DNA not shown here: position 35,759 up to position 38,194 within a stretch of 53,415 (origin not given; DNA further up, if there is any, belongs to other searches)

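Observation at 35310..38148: GC-rich islet: internally duplicated metallophosphoesterase-wHTH protein (one dead, one live catalytic set) followed by a small HNH-like protein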

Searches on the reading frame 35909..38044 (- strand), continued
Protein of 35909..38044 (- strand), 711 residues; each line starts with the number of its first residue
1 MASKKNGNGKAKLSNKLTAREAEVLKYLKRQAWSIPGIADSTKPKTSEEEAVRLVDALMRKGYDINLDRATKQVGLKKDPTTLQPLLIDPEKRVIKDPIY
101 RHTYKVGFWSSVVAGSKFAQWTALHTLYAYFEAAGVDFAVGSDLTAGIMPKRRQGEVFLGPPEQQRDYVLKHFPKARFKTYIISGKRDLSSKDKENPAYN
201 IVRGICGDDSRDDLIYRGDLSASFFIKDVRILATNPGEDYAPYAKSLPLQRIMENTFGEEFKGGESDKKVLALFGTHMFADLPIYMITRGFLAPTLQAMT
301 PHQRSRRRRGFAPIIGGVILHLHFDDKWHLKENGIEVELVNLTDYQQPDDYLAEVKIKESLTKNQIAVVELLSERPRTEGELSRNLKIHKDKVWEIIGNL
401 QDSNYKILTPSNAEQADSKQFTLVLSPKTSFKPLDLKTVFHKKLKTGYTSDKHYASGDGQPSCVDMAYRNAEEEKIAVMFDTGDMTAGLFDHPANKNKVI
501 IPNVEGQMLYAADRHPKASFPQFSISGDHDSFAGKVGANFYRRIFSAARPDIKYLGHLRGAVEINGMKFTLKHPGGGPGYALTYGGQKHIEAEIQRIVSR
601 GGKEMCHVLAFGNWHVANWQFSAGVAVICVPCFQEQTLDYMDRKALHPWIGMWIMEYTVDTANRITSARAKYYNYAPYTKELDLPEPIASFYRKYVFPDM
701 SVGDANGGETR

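Call 35: fold_search(model_id=the predicted structure, library=pdb)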
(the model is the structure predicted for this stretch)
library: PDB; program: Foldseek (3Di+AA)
matches with E <= 10: 1101; with E <= 0.001: 94
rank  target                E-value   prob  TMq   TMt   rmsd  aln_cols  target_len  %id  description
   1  8ppt_A                6.2e-10  1.00  0.27  0.41   5.8       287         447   16  Pyrococcus abyssi DNA polymerase D (PolD) in its editing mode bound to a primer/template substrate containing a mismat (released 2023-12-20)
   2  9f29_A                6.6e-10  1.00  0.28  0.42   6.3       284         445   17  Pyrococcus abyssi PolD in complex with Rpa2 winged-helix domain class 1 (composite map) (released 2024-12-04)
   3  6t8h_A                7.8e-10  1.00  0.27  0.44   6.8       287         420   16  Cryo-EM structure of the DNA-bound PolD-PCNA processive complex from P. abyssi (released 2020-03-04)
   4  9f2a_A                1.1e-09  1.00  0.27  0.41   6.3       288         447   17  Pyrococcus abyssi PolD in complex with Rpa2 winged-helix domain class 2 (composite map) (released 2024-12-04)
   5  6hms_A                7.7e-09  1.00  0.26  0.44   6.6       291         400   18  Cryo-EM map of DNA polymerase D from Pyrococcus abyssi in complex with DNA (released 2019-01-30)
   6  5ihe_B                9.1e-09  1.00  0.26  0.41   6.5       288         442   17  D-family DNA polymerase - DP1 subunit (3'-5' proof-reading exonuclease) (released 2016-08-31)
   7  5ihe_A                9.6e-09  1.00  0.27  0.41   6.5       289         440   18  D-family DNA polymerase - DP1 subunit (3'-5' proof-reading exonuclease) (released 2016-08-31)
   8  6hmf_A                1.1e-08  1.00  0.27  0.41   6.5       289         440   17  D-family DNA polymerase - DP1 subunit (3'-5' proof-reading exonuclease) H451 proof-reading deficient variant (released 2019-01-30)
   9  6hmf_B                1.1e-08  1.00  0.26  0.40   6.5       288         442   17  D-family DNA polymerase - DP1 subunit (3'-5' proof-reading exonuclease) H451 proof-reading deficient variant (released 2019-01-30)
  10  6knb_A                6.0e-08  1.00  0.27  0.40   6.7       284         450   17  PolD-PCNA-DNA (form A) (released 2020-08-05)
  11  7ov8_A                4.1e-07  1.00  0.20  0.41   9.1       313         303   10  Crystal structure of pig purple acid phosphatase in complex with 4-(2-hydroxyethyl)-1-piperazineethanesulfonic acid (H (released 2022-03-23)
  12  4tug_A                1.1e-06  1.00  0.21  0.41   9.8       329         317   12  Crystal structure of MjMre11-DNA2 complex (released 2014-10-15)
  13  5dny_A                1.3e-06  1.00  0.20  0.37   6.9       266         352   11  Structure of the ATPrS-Mre11/Rad50-DNA complex (released 2016-02-24)
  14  1ute_A                1.4e-06  1.00  0.21  0.45   8.1       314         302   10  PIG PURPLE ACID PHOSPHATASE COMPLEXED WITH PHOSPHATE (released 1999-10-01)
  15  4tug_E                1.5e-06  1.00  0.19  0.39  10.4       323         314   11  Crystal structure of MjMre11-DNA2 complex (released 2014-10-15)
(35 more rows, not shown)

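Call 39: find_related_loci(query=A1, collection=genome_contigs, flank=6000)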
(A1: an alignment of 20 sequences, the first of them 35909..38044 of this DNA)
Query A1 (711 aa) in genome_contigs; peptide patterns used: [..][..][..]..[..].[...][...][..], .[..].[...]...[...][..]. (x = any residue, [..] = any of these).
28 stretches matched a pattern; 4 encode a relative of the query (tblastn E <= 1e-3); 4 distinct loci.
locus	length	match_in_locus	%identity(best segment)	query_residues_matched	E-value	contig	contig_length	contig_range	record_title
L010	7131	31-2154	46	2-700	0e+0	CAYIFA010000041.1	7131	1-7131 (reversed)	MAG TPA_asm: uncultured Candidatus Saccharibacteria bacterium isolate ERP119705_co1_703 genome assembly, contig: NODE_16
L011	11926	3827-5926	45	1-697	0e+0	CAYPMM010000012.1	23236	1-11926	MAG TPA_asm: uncultured Candidatus Saccharibacteria bacterium isolate binchicken_co38_445 genome assembly, contig: NODE_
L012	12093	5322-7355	44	24-697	2e-179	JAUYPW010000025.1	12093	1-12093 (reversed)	MAG: bacterium isolate C4_metabat.bin.59 C4_k141_55924, whole genome shotgun sequence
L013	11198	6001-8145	44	2-708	2e-180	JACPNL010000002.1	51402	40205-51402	MAG: Candidatus Yanofskybacteria bacterium isolate NC_groundwater_574_Ag_S-0.1um_43_12 S35_SO-1_scaffold_113480, whole g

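Call 47: search_protein_representatives(alignment_id=A1)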
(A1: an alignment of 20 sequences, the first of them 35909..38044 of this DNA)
Query: 20 sequences, 726 profile positions. Proteins with E-value up to 0.001 (for the whole library): 2687; up to 1e-10: 2053; up to 1e-30: 647. The best 150 are listed.
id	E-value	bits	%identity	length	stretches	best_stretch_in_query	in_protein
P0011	0.0e+00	1239.6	-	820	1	14-716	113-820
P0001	0.0e+00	1079.1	-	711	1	13-721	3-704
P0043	1.1e-154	532.9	-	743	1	26-700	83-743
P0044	4.5e-144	497.8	-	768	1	23-700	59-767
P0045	3.4e-143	494.9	-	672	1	18-700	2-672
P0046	7.7e-136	470.6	-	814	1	8-694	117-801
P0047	6.3e-135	467.6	-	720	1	19-689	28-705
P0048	1.5e-132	459.8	-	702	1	23-712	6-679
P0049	1.1e-130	453.5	-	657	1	25-700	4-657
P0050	7.1e-126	437.7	-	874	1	8-700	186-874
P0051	1.2e-125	436.9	-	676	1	23-692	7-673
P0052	8.4e-125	434.1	-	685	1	26-705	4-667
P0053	5.3e-123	428.2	-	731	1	17-689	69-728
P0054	7.1e-120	417.8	-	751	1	14-696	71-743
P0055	2.9e-117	409.2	-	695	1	15-694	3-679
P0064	3.2e-101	356.2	-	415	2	448-700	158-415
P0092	4.3e-70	253.3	-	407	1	373-702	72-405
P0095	3.6e-69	250.2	-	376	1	379-700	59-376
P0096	2.5e-68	247.4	-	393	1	375-700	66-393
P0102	1.1e-64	235.3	-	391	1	373-700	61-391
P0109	1.5e-62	228.3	-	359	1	364-691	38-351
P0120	1.4e-57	211.9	-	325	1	377-700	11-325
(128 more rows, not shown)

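Call 48: list_cluster_members(proteins=[P0092, P0095, P0096, P0102, P0109, P0120, P0043, P0045, P0048, P0064])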
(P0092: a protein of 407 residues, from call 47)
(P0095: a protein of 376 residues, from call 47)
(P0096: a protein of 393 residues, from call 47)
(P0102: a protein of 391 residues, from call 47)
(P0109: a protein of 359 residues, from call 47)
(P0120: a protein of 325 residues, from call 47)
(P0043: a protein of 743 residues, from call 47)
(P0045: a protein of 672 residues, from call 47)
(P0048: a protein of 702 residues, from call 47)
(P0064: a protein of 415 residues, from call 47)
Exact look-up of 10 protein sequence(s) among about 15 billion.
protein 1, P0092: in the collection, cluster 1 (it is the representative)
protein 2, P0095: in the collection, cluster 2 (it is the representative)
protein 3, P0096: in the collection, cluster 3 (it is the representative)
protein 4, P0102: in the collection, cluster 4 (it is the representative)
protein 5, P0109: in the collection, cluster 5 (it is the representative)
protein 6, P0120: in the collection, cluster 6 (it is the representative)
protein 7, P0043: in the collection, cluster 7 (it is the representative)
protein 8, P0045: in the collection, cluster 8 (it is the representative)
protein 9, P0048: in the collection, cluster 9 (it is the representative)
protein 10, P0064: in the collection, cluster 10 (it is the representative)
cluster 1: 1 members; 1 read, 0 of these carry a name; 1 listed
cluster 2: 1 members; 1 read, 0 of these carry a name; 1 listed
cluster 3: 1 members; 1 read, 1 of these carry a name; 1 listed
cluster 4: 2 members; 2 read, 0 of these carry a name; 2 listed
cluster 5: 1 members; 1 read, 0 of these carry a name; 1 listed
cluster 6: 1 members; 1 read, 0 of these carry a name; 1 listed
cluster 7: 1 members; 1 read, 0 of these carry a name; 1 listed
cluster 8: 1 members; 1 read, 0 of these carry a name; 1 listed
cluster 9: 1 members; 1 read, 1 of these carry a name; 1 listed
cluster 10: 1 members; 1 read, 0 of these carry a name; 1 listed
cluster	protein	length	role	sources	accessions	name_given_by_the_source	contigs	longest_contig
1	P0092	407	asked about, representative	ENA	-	-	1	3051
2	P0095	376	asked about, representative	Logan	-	-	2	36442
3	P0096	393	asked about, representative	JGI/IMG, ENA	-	predicted phosphodiesterase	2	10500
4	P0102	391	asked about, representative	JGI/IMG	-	-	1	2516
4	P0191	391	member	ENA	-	-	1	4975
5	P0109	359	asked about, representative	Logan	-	-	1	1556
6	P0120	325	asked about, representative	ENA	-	-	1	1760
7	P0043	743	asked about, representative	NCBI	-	-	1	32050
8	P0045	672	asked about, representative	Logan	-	-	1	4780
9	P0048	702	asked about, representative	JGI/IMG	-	predicted phosphodiesterase/DNA-binding MarR family transcriptional regulator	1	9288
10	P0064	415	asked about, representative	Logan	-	-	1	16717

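Call 49: find_encoding_contigs(protein=P0095, flank=8000, max_places=2)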
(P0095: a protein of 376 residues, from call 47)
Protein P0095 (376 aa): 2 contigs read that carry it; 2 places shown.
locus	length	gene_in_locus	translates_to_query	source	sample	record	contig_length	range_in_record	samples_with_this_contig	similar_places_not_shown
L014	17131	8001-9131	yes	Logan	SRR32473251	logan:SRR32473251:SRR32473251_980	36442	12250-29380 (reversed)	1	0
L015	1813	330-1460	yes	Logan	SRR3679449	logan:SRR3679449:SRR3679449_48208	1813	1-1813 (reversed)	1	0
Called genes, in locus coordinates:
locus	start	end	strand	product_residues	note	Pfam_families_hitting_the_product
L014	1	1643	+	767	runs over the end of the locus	-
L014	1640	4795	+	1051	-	-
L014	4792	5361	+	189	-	-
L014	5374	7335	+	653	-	-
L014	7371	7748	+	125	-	-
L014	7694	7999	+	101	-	-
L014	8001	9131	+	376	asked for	PF00149:Metallophos, PF12850:Metallophos_2 (faint)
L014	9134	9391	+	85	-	PF18909:dGTP_diPhyd_N (weak)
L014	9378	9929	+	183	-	PF24963:DUF7768 (faint), PF14359:DUF4406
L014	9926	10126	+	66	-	-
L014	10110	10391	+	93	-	-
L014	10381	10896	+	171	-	-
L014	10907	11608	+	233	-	-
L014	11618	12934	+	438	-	PF14386:DUF4417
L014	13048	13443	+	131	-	PF14464:Prok-JAB (weak)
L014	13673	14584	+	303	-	-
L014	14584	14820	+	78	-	-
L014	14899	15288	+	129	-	-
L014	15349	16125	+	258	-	PF12705:PDDEXK_1, PF01930:Cas_Cas4 (weak)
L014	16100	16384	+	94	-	-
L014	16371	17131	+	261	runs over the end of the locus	PF18897:Gp3-like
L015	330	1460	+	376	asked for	PF00149:Metallophos, PF12850:Metallophos_2 (faint)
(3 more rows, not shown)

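Call 50: find_encoding_contigs(protein=P0043, flank=8000, max_places=2)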
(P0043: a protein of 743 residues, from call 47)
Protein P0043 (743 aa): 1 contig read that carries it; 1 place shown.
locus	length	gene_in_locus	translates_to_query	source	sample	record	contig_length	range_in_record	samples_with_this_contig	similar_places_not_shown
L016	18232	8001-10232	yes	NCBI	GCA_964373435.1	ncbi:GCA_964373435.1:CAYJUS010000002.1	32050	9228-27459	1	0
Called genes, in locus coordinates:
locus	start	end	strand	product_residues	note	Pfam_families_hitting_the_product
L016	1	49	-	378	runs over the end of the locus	PF06202:GDE_C, PF12899:Glyco_hydro_100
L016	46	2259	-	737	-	PF13439:Glyco_transf_4, PF00534:Glycos_transf_1, PF13692:Glyco_trans_1_4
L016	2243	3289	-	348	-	PF04041:Glyco_hydro_130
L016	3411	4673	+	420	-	PF01595:CNNM, PF00571:CBS, PF03471:CorC_HlyC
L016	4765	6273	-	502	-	PF00478:IMPDH, PF03060:NMO (faint), PF00571:CBS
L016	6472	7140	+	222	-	PF00156:Pribosyltran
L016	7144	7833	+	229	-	PF00215:OMPdecase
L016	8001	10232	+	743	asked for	PF01978:TrmB (faint), PF21476:PF0610-like_N (faint), PF12850:Metallophos_2 (faint), PF00149:Metallophos (weak)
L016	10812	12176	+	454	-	PF07724:AAA_2, PF13401:AAA_22 (weak), PF00004:AAA (weak), PF07724:AAA_2, PF07728:AAA_5 (weak), PF10431:ClpB_D2-small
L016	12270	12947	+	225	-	PF01135:PCMT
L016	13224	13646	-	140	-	-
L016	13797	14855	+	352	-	PF02618:YceG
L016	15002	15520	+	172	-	PF00466:Ribosomal_L10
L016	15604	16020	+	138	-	PF16320:Ribosomal_L12_N, PF00542:Ribosomal_L12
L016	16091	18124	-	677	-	-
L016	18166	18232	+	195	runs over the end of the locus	-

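Call 51: search_protein_families(library=phrogs, proteins=[P0095, P0096, P0102, P0109, P0120, P0043, P0011, P0031], max_evalue=0.01)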
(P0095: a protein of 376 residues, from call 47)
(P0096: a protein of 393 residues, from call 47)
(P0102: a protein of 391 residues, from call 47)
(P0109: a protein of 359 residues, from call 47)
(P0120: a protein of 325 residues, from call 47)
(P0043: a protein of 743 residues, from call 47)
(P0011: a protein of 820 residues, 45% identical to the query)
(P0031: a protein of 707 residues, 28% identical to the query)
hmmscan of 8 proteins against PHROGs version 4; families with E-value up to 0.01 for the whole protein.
P0095 (376 aa): 5 families
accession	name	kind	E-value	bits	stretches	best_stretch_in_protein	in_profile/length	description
phrog_7339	-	DNA, RNA and nucleotide metabolism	2.9e-10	40.9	1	130-318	26-208/263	DNA repair exonuclease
phrog_284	-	DNA, RNA and nucleotide metabolism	2.2e-06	27.9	1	169-353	182-383/398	exonuclease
phrog_7158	-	unknown function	0.00087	19.1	1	60-228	148-316/554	-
phrog_1687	-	transcription regulation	0.005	17.8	1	49-106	56-114/162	MarR family transcrition regulator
phrog_5978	-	unknown function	0.01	16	0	37-110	276-350/364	-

P0096 (393 aa): 9 families
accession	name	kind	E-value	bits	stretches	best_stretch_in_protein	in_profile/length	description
phrog_7339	-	DNA, RNA and nucleotide metabolism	4.7e-18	66.5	1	130-297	14-186/263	DNA repair exonuclease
phrog_3855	-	DNA, RNA and nucleotide metabolism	1.2e-06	29.9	1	8-55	63-110/115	HTH DNA binding protein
phrog_1649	-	other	2e-05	24.4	1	145-235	35-105/308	metallo-phosphoesterase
phrog_7158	-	unknown function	3.6e-05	23.6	1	140-235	216-311/554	-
phrog_1033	-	DNA, RNA and nucleotide metabolism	0.00071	20.5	1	14-218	142-296/334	ParB-like partition protein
phrog_221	-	other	0.00073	19.8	1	140-253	106-214/367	metallo-phosphoesterase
phrog_100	-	DNA, RNA and nucleotide metabolism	0.0023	17.4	1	145-240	28-121/989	SbcD-like subunit of palindrome specific endonuclease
phrog_1157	-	integration and excision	0.0058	16.9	1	14-48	7-41/422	transposase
phrog_284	-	DNA, RNA and nucleotide metabolism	0.0058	16.6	0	181-239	182-247/398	exonuclease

P0102 (391 aa): 5 families
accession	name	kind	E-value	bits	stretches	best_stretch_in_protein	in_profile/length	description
phrog_7339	-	DNA, RNA and nucleotide metabolism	7.2e-12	46.2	1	127-276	14-168/263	DNA repair exonuclease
phrog_1649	-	other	9.7e-06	25.4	1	141-230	34-105/308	metallo-phosphoesterase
phrog_7158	-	unknown function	9.3e-05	22.3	1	81-229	160-310/554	-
phrog_12156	-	DNA, RNA and nucleotide metabolism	0.00027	20.7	1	42-115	395-471/485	DNA helicase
phrog_100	-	DNA, RNA and nucleotide metabolism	0.0023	17.4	1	140-253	26-139/989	SbcD-like subunit of palindrome specific endonuclease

P0109 (359 aa): 4 families
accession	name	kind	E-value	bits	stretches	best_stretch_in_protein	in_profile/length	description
phrog_1649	-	other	9.4e-10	38.6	1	106-236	17-128/308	metallo-phosphoesterase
phrog_7339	-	DNA, RNA and nucleotide metabolism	4.1e-08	33.9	1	117-294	22-202/263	DNA repair exonuclease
phrog_100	-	DNA, RNA and nucleotide metabolism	9.7e-05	21.9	1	123-237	27-140/989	SbcD-like subunit of palindrome specific endonuclease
phrog_547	-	other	0.0046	17.1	0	158-293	74-168/245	phosphoesterase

P0120 (325 aa): 4 families
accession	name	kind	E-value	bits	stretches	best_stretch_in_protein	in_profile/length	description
phrog_7339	-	DNA, RNA and nucleotide metabolism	4.9e-12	46.7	1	69-263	13-205/263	DNA repair exonuclease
phrog_284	-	DNA, RNA and nucleotide metabolism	3.2e-05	24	0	230-302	310-384/398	exonuclease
phrog_1649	-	other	7.3e-05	22.6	1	85-174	35-105/308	metallo-phosphoesterase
phrog_221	-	other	0.0013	19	1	77-230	104-263/367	metallo-phosphoesterase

P0043 (743 aa): 3 families
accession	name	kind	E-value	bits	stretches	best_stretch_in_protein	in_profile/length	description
phrog_7339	-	DNA, RNA and nucleotide metabolism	4.2e-12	46.9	1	495-631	27-165/263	DNA repair exonuclease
phrog_1649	-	other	1.2e-05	25.1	1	493-613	31-129/308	metallo-phosphoesterase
phrog_11961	-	unknown function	0.0037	17.9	0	99-143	54-102/150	-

P0011 (820 aa): 5 families
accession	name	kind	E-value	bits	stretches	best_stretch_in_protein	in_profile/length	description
phrog_7339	-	DNA, RNA and nucleotide metabolism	3.2e-10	40.8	1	541-680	11-149/263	DNA repair exonuclease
phrog_1649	-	other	6.6e-06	26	1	554-681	29-135/308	metallo-phosphoesterase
phrog_100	-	DNA, RNA and nucleotide metabolism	0.00024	20.6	1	559-663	27-129/989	SbcD-like subunit of palindrome specific endonuclease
phrog_10086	-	DNA, RNA and nucleotide metabolism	0.0013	19.9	0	468-522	5-59/91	HTH DNA binding protein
phrog_7158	-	unknown function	0.0022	17.8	0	494-652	160-313/554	-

P0031 (707 aa): 4 families
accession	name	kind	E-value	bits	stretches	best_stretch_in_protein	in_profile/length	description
phrog_7339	-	DNA, RNA and nucleotide metabolism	1.1e-21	78.4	2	421-563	26-172/263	DNA repair exonuclease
phrog_1649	-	other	2e-14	54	1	413-545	26-136/308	metallo-phosphoesterase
phrog_221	-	other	2.1e-05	24.9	1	366-476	56-161/367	metallo-phosphoesterase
phrog_142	-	moron, auxiliary metabolic gene and host takeover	0.00068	20.7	0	342-384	11-53/116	Ren-like exclusion protein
